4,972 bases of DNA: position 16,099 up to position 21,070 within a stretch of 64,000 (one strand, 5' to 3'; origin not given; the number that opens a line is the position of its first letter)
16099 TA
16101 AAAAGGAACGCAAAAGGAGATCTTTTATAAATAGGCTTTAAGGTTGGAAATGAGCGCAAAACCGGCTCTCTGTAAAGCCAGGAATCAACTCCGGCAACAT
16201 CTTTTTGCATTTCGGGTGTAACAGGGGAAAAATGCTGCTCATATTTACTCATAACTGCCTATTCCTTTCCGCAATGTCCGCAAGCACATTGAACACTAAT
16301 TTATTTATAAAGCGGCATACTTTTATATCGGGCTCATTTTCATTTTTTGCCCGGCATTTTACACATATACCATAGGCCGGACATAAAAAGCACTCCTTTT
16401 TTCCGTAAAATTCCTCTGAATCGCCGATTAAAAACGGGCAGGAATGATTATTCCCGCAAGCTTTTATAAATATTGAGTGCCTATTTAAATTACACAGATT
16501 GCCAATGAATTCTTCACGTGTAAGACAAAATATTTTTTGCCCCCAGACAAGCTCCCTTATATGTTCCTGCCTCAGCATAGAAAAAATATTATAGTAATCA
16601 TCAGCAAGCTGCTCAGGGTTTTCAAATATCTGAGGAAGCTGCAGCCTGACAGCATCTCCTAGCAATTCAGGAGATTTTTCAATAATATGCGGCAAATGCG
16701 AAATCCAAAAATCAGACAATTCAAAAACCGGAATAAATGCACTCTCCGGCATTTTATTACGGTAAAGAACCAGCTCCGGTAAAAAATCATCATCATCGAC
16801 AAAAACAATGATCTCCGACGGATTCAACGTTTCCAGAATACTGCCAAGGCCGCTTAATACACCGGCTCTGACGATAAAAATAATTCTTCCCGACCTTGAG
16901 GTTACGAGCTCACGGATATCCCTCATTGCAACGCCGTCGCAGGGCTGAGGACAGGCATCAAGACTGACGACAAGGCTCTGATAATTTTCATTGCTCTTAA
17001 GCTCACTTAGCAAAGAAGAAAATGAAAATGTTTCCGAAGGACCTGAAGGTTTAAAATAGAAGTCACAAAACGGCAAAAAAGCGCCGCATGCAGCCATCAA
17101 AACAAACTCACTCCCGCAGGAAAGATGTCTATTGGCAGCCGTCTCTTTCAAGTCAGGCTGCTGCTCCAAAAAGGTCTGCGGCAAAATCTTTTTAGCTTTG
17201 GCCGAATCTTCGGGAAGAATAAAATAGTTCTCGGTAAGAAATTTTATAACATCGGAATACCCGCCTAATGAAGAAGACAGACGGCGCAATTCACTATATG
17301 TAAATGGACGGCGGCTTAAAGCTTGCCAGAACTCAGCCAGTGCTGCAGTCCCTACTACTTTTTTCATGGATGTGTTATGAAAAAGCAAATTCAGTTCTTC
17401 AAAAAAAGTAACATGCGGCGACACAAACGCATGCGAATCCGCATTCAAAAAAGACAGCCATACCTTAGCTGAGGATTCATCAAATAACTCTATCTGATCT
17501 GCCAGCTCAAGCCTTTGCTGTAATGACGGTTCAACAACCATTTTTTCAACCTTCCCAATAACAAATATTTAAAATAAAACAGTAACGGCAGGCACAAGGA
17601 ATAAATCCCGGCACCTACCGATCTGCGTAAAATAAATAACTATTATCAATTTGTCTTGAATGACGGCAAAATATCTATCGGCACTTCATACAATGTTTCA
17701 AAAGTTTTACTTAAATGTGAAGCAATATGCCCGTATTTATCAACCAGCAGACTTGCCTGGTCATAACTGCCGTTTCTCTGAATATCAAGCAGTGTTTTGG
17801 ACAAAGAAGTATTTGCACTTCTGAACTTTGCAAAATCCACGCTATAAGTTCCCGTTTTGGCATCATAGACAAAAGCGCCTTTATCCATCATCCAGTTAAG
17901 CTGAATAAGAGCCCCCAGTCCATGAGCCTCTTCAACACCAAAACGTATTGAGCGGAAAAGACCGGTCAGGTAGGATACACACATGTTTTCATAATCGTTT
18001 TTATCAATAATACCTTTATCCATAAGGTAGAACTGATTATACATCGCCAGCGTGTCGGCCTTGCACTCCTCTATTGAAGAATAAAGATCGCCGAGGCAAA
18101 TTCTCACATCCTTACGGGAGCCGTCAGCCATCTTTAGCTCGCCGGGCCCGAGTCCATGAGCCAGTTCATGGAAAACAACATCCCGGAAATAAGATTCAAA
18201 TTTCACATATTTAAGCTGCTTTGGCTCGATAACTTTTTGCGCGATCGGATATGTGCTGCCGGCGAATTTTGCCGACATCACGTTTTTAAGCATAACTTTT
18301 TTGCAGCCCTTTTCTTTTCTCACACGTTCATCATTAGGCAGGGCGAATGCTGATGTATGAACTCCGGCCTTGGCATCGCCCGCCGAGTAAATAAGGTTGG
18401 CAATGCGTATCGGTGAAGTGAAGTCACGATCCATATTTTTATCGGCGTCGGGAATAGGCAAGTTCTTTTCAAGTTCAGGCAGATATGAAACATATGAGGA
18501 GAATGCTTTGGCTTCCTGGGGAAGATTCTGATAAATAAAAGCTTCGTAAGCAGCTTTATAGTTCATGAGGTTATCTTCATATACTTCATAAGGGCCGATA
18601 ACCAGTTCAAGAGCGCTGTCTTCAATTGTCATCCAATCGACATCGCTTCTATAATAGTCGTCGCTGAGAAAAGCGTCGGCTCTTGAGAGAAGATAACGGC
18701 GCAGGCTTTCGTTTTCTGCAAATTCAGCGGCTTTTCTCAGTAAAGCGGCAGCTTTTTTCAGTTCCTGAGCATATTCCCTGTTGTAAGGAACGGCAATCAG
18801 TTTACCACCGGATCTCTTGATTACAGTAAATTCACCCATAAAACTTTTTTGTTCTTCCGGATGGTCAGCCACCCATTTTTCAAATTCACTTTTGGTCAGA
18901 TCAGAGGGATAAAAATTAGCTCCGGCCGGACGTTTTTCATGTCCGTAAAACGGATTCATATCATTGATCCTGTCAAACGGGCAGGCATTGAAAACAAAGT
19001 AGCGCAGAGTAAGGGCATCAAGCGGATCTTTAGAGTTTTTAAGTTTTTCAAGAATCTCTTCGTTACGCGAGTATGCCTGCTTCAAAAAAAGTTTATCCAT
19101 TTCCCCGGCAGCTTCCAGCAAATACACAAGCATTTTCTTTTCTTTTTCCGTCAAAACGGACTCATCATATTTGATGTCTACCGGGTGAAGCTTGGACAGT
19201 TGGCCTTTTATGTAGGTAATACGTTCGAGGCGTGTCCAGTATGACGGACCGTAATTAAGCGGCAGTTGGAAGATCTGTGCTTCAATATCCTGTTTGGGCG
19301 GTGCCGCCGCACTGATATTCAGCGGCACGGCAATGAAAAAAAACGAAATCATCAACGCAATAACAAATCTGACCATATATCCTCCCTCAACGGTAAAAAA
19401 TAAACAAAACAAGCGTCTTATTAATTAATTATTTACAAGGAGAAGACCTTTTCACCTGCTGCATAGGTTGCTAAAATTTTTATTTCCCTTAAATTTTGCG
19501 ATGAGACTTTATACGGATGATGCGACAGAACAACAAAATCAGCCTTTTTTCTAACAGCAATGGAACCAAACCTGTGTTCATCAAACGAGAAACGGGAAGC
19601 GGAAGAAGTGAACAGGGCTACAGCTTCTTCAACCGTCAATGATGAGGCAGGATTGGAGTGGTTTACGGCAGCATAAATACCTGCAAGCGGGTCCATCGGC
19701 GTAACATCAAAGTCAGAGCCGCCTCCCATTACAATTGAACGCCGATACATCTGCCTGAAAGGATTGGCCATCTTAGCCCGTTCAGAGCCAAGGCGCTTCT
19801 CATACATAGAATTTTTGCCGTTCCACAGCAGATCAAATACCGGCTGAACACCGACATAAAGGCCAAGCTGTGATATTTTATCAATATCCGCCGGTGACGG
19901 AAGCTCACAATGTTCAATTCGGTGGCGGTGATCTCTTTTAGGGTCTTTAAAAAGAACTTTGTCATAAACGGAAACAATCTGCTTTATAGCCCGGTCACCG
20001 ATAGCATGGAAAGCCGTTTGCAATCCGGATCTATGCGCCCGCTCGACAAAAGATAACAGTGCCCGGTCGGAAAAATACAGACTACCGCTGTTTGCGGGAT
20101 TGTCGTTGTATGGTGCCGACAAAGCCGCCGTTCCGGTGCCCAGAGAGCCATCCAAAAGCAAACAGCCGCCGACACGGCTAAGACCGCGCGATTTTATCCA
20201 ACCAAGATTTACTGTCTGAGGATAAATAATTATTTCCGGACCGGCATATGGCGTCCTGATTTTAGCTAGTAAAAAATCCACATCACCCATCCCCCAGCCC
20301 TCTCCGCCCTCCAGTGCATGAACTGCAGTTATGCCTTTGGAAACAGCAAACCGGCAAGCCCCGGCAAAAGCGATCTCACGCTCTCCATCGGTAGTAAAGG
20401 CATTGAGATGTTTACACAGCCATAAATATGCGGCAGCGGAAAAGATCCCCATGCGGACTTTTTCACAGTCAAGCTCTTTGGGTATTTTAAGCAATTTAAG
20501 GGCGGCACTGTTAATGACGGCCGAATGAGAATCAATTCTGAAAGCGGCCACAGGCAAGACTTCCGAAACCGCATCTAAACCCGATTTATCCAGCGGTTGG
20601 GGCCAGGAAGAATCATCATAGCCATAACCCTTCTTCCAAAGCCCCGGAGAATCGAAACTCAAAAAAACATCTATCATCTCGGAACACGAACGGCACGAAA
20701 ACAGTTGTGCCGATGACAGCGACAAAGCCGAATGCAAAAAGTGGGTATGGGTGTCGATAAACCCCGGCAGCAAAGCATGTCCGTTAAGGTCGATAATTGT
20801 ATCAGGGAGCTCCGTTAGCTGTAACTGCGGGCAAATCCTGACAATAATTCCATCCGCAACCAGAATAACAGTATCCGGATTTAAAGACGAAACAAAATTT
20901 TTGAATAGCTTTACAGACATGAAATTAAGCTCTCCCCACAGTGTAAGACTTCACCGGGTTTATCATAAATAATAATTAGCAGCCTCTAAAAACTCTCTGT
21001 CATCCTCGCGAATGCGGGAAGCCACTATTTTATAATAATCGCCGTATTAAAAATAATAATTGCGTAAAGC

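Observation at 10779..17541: Radical SAM/SPASM enzyme + Cys-rich partner + TldD/TldE + TetR: RiPP-like maturation locus with no visible precursor gene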

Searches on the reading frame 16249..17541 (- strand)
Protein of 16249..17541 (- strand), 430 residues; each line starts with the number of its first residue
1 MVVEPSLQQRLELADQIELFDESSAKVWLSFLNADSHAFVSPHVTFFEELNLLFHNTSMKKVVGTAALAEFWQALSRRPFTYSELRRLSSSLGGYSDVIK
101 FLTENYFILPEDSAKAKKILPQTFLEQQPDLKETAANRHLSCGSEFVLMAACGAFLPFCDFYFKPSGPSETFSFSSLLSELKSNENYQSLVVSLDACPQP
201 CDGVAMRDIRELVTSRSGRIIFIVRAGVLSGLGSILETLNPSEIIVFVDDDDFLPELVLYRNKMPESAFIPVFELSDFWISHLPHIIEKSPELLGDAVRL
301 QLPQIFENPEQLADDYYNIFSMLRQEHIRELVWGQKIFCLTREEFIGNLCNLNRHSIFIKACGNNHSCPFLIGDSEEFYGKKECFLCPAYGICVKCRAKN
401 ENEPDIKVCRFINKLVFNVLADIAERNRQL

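Call 3: search_protein_families(library=pfam, proteins=[window:16249-17541:-], max_evalue=0.01)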
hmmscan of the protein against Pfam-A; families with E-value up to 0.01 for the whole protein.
window:16249-17541:- (430 aa): 0 families

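Call 4: search_protein_families(library=ncbifam, proteins=[window:16249-17541:-], max_evalue=0.01)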
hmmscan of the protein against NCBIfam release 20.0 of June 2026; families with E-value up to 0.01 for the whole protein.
window:16249-17541:- (430 aa): 0 families

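Call 8: find_homologous_proteins(query=window:16249-17541:-, max_evalue=0.001)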
Query window:16249-17541:- (430 aa): 1 proteins with E <= 0.001 among 7546 candidates.
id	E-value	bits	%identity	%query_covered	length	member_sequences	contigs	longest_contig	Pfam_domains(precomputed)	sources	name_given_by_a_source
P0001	3.6e-291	983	100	100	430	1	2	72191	-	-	-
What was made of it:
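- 16249..17541 (-): 430-aa 'partner'. It is a catalytically degenerate paralog of the adjacent radical SAM/SPASM enzyme. It has a leader-like N-terminus (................), an RRE-like region, a degenerate barrel without CX3CX2C, and a SPASM-like C-terminus. The C-terminus keeps C350, C368, C384, C387, C393, C396 and C409. Only itself in the 5.8-billion word-indexed search (call 8).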

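Call 20: search_protein_representatives(protein=window:16249-17541:-)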
Query: 430 residues. Proteins with E-value up to 0.001 (for the whole library): 3; up to 1e-10: 1; up to 1e-30: 1. The best 3 are listed.
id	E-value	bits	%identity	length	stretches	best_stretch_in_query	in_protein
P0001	1.1e-291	983.0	100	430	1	1-430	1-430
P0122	2.5e-10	56.2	32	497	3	2-164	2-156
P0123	5.7e-06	41.9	22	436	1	4-417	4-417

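Call 43: search_solved_structures(query=A2, max_evalue=1, show_alignments=1)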
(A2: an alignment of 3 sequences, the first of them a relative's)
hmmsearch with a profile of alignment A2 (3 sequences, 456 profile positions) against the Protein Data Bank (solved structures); distinct sequences matched with E-value up to 1: 1.
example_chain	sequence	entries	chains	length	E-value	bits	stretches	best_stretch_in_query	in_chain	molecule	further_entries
5wgg_A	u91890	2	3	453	0.29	13.2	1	357-419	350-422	Radical SAM domain protein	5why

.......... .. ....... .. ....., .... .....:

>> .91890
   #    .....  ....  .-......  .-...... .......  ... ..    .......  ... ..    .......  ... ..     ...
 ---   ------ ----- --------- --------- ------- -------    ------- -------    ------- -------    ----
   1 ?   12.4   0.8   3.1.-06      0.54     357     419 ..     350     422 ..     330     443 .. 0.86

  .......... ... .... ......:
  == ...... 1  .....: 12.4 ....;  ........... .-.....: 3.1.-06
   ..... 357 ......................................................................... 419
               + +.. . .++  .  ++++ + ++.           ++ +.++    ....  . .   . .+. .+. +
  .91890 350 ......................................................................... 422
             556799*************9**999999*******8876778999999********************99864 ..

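Call 53: search_protein_families(library=ncbifam, proteins=[P0001, P0122, P0123], max_evalue=0.1)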
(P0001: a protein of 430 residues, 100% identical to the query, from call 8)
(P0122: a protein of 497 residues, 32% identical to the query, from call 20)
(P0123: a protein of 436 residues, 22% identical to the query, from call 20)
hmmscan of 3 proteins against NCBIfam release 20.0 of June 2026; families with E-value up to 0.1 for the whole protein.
P0001 (430 aa): 0 families

P0122 (497 aa): 21 families
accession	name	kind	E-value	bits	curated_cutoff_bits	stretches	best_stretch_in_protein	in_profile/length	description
TIGR04136.1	rSAM_FibroRumin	equivalog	2.4e-15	56.3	400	1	40-450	1-420/458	FibroRumin system radical SAM peptide maturase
TIGR04085.1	rSAM_more_4Fe4S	domain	6.1e-11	42.6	27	1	374-457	1-83/93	SPASM domain-containing protein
NF047865.1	rSAM_PapB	equivalog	1.9e-08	33.9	340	1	158-457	25-325/330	PapB family radical SAM/SPASM ranthipeptide maturase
NF038107.1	rSAM_NF038107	equivalog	1.3e-07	30.8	600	1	151-471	99-423/444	Cys-every-fifth radical SAM/SPASM peptide maturase CefB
TIGR04280.1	geopep_mat_rSAM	hypoth_equivalog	3.1e-06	26.4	400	1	371-465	322-409/428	geopeptide radical SAM maturase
NF041707.1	rSAM_YhhB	equivalog_domain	4.8e-06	25.7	445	1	415-478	300-365/369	cyclophane-forming radical SAM/SPASM peptide maturase YhhB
NF040492.1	not_ScfB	exception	8.1e-05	21.7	855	1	166-451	126-418/450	ScfB-related radical SAM/SPASM orphan maturase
TIGR04064.1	rSAM_nif11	equivalog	0.00023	20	518.7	1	341-466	304-421/459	nif11-like peptide radical SAM maturase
TIGR04261.1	rSAM_GlyRichRpt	subfamily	0.00032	19.8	310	0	151-268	11-128/363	cyclophane-forming radical SAM/SPASM peptide maturase GrrM/OscB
TIGR03906.1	quino_hemo_SAM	equivalog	0.00066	18.4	453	1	373-457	344-423/467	quinohemoprotein amine dehydrogenase maturation protein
TIGR03974.1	rSAM_six_Cys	equivalog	0.0017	17.3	425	1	372-455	345-423/451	thioether cross-link-forming SCIFF peptide maturase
TIGR04269.1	SAM_SPASM_FxsB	subfamily_domain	0.0019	17.3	370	1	409-473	294-360/363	FxsB family cyclophane-forming radical SAM/SPASM peptide maturase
NF041298.1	rSAM_mat_DynA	equivalog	0.0032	16.5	450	1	191-460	55-333/356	dynobactin maturation radical SAM/SPASM protein DynA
TIGR04304.1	GeoRSP_SPASM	equivalog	0.0099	15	300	1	374-459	205-285/293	GeoRSP system SPASM domain protein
TIGR04163.1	rSAM_cobopep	equivalog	0.022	13.5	375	1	371-476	311-417/428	peptide-modifying radical SAM enzyme CbpB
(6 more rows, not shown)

P0123 (436 aa): 2 families
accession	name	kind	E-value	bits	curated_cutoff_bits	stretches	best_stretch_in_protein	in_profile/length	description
TIGR04136.1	rSAM_FibroRumin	equivalog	3.8e-06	26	400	1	374-397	399-422/458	FibroRumin system radical SAM peptide maturase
TIGR04085.1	rSAM_more_4Fe4S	domain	0.0056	17.1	27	1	376-395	57-76/93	SPASM domain-containing protein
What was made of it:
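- On SPASM-domain protein (430-aa partner): Its homolog P0122 passes the cutoff (42.6 against 27 bits; call 53).
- P0122 also hits TIGR04136 and passes the SPASM domain cutoff (call 53).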

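Call 61: predict_structure(alignment_id=A2)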
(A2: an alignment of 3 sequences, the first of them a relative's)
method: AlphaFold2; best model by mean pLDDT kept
length: 430 residues; sequences in the alignment: 3
mean_pLDDT: 48.0   pTM: 0.47
mean pLDDT of the five models: 48.0, 47.2, 46.2, 46.0, 45.6
residues with pLDDT >= 90: 3; 70-90: 62; 50-70: 110; < 50: 255
segments of 3 or more residues with pLDDT < 50: 1-14, 18-59, 63-70, 72-177, 186-189, 195-204, 334-336, 338-399
pLDDT, mean of each block of 10 residues (from residue 1): 35 48 42 38 31 42 47 44 37 34 30 30 37 28 29 31 24 43 50 44 52 58 60 61 58 60 62 79 85 74 75 89 79 50 28 23 24 25 34 44 63 74 60
secondary structure, 60 per line:
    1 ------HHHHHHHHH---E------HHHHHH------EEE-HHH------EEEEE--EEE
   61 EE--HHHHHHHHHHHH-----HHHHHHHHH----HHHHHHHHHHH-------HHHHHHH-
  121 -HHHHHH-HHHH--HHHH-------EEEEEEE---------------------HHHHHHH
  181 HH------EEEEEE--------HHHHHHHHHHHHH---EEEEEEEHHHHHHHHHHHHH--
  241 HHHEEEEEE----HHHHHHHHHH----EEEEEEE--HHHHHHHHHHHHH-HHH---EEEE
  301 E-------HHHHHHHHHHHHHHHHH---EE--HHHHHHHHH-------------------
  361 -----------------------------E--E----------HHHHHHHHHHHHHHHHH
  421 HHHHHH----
elements in order: H7-15 H26-31 E38-40 E51-55 E58-62 H65-76 H82-90 H95-105 H113-119 H122-127 H129-132 H135-138 E146-152 H174-182 E189-194 H203-215 E219-225 H226-238 E244-249 H254-263 E268-274 H277-289 E297-301 H309-325 H333-341 H404-426
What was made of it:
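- Checked: Its own model is too poor to judge (pLDDT 48, call 61).
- The partner's structure model is unreliable (pLDDT 48, call 61).
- Tried and rejected: It was not used for fold search (call 61).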

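Call 67: find_encoding_contigs(protein=P0122, flank=10000, max_places=3)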
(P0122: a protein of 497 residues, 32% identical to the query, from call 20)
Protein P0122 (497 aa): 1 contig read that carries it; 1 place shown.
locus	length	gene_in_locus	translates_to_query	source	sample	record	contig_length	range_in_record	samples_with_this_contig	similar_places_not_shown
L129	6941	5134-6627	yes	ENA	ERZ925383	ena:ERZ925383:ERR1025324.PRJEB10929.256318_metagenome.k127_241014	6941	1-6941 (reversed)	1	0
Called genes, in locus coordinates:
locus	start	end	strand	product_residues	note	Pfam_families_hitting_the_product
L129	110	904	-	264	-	-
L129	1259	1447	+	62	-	PF01597:GCV_H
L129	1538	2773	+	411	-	PF28597:T2SSF_N, PF00482:T2SSF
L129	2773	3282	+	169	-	-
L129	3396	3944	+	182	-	-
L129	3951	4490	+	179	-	-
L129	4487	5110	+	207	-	-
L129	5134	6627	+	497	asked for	-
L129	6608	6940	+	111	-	?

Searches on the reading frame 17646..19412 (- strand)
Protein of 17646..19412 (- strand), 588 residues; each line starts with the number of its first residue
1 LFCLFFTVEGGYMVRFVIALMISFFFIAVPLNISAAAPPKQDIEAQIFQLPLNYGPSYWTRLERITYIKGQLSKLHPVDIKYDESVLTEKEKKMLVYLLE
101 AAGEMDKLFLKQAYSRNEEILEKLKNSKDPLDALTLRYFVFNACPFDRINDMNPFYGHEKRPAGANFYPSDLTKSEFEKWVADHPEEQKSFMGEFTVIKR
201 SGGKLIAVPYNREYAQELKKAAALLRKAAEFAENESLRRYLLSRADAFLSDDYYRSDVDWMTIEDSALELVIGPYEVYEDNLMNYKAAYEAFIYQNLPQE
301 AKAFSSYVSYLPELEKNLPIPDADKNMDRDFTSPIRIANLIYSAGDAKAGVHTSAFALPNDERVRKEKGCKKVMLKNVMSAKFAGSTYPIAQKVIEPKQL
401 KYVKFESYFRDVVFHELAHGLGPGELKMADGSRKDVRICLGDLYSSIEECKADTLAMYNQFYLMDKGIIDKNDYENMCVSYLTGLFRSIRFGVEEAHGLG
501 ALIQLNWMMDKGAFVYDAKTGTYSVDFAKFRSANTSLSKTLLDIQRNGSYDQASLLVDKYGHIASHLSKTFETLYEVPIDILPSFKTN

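Call 3: search_protein_families(library=pfam, proteins=[window:17646-19412:-], max_evalue=0.01)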
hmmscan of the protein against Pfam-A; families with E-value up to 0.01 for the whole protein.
window:17646-19412:- (588 aa): 1 family
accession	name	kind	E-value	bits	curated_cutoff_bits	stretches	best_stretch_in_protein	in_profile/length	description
PF03571.21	Peptidase_M49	-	5.9e-18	65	21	1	197-422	85-306/548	Peptidase family M49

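Call 4: search_protein_families(library=ncbifam, proteins=[window:17646-19412:-], max_evalue=0.01)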
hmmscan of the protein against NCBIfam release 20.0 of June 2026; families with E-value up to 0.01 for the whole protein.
window:17646-19412:- (588 aa): 0 families

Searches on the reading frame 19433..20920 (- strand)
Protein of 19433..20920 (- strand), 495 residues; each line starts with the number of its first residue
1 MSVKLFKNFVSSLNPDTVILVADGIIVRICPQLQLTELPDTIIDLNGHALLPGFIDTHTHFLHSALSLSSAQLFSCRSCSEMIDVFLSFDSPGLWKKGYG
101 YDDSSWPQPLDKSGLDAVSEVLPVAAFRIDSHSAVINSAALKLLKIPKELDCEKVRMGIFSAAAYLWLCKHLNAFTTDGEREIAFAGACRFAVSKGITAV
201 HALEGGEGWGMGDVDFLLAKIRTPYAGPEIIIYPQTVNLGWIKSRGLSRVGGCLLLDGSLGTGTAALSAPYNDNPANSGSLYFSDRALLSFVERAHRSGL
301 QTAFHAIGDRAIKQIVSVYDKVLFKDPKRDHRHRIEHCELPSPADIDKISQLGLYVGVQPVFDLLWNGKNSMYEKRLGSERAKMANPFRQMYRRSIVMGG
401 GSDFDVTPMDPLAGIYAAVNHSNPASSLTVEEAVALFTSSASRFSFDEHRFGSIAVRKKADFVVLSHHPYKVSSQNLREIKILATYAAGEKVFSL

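Call 3: search_protein_families(library=pfam, proteins=[window:19433-20920:-], max_evalue=0.01)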
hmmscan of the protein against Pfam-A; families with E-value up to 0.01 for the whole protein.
window:19433-20920:- (495 aa): 2 families
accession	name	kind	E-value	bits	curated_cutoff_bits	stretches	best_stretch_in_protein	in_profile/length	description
PF07969.17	Amidohydro_3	-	3.6e-65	221.7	29.7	1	42-493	2-472/472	Amidohydrolase family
PF01979.26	Amidohydro_1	-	2.9e-13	50.2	25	1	278-482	127-335/345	Amidohydrolase family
